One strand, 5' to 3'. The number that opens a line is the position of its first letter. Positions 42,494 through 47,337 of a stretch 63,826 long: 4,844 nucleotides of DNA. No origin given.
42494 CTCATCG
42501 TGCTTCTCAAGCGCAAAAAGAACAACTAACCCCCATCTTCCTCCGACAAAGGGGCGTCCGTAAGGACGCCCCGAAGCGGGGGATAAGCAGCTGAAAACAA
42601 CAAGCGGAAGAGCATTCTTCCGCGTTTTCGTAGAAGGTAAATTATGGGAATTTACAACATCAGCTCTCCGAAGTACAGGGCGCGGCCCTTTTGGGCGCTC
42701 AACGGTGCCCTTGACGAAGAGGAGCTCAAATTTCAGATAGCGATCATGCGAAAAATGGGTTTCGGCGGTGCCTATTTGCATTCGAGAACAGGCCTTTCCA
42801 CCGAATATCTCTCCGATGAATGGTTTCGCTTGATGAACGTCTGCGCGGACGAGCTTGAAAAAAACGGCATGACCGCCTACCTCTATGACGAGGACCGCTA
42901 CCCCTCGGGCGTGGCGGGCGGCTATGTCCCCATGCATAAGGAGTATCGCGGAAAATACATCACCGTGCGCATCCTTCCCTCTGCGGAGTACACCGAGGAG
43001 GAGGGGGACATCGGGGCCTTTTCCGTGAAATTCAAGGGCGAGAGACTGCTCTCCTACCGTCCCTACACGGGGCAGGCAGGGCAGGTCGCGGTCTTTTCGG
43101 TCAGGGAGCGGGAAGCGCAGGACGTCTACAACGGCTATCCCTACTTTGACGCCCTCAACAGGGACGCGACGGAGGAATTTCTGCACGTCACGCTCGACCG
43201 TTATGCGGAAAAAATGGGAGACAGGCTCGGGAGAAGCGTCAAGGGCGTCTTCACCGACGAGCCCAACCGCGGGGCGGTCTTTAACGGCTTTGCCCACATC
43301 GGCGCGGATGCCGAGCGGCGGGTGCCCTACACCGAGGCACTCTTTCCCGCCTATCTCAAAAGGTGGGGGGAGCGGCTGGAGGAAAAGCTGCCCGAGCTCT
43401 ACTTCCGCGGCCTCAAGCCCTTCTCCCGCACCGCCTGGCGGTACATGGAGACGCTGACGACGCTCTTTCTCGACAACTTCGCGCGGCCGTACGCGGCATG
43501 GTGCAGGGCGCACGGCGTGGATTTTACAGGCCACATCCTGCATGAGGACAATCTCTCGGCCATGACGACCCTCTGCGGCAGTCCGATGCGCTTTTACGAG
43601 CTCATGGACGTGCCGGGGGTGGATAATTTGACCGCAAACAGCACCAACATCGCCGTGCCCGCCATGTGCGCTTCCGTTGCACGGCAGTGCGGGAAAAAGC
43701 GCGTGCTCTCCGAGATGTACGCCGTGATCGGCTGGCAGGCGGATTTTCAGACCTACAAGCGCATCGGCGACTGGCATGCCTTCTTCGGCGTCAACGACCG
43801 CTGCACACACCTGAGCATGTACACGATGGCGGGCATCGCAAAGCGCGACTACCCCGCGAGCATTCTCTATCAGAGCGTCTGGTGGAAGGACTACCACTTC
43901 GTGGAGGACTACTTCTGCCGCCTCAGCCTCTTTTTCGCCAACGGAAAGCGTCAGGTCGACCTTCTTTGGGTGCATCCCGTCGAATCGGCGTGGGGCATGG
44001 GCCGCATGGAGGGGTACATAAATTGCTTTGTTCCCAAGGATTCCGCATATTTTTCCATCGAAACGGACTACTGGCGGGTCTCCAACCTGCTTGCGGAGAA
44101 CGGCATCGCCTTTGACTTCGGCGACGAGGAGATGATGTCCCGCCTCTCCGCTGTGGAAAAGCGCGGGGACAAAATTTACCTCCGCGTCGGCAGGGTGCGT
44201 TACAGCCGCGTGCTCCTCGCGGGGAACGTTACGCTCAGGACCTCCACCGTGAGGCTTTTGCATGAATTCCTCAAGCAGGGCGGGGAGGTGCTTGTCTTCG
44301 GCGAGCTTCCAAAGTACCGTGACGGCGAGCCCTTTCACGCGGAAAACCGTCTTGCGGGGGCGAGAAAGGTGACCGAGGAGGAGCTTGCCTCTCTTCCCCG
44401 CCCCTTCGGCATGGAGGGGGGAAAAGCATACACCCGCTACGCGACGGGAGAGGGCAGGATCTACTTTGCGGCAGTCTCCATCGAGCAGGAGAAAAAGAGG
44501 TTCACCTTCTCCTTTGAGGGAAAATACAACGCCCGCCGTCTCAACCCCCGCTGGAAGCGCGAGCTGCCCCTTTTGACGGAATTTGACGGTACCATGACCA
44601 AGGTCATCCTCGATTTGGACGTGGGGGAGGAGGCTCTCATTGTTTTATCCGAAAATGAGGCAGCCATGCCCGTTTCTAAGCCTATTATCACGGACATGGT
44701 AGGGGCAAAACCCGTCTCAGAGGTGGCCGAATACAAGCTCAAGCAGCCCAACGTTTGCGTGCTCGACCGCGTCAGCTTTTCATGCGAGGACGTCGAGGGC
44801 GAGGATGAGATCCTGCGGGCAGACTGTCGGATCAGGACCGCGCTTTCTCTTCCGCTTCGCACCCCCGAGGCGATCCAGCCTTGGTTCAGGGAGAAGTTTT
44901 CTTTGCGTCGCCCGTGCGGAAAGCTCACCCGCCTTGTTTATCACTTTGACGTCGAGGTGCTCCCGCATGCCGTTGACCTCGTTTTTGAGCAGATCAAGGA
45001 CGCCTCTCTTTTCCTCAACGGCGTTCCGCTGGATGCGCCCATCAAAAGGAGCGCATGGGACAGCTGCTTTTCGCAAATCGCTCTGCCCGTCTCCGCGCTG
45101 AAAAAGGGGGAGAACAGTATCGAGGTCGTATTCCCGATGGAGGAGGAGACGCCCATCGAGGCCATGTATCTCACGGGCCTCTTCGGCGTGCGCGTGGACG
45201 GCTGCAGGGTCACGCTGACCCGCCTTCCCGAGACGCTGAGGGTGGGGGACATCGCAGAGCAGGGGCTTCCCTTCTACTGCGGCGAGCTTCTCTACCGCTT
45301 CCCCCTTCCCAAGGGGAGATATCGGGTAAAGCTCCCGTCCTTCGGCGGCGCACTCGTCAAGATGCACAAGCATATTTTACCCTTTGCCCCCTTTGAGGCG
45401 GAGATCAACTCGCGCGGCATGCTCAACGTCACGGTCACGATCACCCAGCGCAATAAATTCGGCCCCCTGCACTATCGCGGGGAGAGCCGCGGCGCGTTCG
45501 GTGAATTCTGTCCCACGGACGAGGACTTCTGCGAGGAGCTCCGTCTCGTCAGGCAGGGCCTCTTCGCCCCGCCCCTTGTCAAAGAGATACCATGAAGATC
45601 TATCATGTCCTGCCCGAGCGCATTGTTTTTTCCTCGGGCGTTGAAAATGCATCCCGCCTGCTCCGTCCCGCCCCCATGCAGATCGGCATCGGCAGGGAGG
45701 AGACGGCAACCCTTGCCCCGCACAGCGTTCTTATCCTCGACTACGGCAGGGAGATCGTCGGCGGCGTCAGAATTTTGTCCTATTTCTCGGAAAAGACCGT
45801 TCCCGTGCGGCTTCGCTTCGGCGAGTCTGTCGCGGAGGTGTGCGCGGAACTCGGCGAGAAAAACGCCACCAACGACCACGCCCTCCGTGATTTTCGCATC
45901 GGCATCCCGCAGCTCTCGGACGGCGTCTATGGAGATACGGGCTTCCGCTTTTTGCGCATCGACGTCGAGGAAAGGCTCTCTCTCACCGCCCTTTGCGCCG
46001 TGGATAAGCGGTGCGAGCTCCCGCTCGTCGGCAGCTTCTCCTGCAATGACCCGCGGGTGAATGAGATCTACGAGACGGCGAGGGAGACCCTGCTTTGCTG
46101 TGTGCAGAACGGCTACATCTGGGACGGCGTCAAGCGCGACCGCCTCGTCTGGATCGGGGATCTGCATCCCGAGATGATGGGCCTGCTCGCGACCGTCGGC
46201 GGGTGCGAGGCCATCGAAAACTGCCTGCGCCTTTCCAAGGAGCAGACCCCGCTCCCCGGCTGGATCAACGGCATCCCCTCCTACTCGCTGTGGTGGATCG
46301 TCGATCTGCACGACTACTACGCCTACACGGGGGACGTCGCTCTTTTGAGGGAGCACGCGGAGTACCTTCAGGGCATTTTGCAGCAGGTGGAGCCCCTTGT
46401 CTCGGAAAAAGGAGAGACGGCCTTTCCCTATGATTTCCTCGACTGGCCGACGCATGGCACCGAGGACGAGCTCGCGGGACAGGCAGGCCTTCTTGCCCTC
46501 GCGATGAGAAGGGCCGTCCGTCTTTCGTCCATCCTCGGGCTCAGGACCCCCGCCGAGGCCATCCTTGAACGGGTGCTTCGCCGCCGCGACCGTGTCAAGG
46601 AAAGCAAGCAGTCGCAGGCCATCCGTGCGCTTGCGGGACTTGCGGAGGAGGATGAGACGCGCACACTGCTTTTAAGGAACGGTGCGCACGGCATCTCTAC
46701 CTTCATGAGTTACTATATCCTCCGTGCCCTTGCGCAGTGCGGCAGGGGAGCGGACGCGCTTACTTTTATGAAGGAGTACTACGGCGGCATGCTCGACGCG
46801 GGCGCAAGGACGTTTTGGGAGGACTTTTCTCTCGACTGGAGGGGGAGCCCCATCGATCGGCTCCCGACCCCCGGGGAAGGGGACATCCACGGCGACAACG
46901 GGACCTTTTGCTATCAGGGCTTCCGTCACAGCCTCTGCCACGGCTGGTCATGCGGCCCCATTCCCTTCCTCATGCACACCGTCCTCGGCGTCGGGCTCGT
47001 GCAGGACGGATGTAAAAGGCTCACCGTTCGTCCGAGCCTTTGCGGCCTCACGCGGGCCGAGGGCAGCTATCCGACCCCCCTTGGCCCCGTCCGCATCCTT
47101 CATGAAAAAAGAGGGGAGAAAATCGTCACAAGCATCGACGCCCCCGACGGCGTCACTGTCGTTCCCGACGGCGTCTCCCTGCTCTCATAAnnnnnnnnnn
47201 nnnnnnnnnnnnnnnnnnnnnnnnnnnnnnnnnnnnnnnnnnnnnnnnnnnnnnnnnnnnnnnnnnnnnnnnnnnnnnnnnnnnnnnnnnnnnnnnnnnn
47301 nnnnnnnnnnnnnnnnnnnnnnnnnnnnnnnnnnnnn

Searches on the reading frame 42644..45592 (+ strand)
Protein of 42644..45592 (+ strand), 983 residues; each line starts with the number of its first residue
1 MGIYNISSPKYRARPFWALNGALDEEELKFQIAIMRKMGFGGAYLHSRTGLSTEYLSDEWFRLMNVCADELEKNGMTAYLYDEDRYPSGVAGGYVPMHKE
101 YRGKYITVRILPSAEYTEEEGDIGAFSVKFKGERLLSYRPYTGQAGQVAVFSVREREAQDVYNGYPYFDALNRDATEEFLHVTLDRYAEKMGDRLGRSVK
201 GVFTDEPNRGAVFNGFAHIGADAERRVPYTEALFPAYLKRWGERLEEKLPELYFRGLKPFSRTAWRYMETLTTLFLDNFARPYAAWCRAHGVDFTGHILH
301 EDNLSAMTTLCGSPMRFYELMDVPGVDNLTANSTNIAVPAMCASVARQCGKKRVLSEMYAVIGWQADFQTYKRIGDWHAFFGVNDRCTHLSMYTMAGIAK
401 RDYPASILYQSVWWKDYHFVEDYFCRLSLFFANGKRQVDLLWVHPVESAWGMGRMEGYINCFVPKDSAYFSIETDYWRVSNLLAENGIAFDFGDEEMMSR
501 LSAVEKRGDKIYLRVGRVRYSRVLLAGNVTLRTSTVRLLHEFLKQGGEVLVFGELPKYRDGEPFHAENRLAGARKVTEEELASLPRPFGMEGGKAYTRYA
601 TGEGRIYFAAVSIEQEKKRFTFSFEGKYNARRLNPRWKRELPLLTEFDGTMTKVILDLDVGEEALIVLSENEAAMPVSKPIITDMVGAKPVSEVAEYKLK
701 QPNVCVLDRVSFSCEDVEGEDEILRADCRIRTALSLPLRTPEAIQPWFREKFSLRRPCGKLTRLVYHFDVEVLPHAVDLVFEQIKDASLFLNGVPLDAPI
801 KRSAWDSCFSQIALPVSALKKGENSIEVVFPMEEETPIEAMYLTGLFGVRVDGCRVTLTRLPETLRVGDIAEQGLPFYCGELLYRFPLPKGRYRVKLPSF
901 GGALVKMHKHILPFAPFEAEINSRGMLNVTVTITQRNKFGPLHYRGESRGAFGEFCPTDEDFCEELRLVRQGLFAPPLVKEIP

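Call 7: search_protein_families(library=pfam, proteins=[window:42644-45592:+], max_evalue=0.01)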
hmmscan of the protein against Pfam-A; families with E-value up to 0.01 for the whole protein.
window:42644-45592:+ (983 aa): 1 family
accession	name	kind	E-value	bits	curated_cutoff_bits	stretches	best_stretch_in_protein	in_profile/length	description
PF17132.9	Glyco_hydro_106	-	0.00092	18.2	29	0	341-444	432-542/743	alpha-L-rhamnosidase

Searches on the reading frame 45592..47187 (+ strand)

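Call 16: search_protein_families(library=pfam, proteins=[window:45592-47187:+], max_evalue=0.001)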
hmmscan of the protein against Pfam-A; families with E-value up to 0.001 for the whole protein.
window:45592-47187:+ (532 aa): 2 families
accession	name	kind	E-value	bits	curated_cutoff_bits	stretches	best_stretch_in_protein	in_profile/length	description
PF17389.8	Bac_rhamnosid6H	-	5.1e-10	39.6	24.5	1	146-289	3-157/339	Bacterial alpha-L-rhamnosidase 6 hairpin glycosidase domain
PF17390.7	Bac_rhamnosid_C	-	3.8e-05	23.9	22.1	1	466-523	1-59/78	Bacterial alpha-L-rhamnosidase C-terminal domain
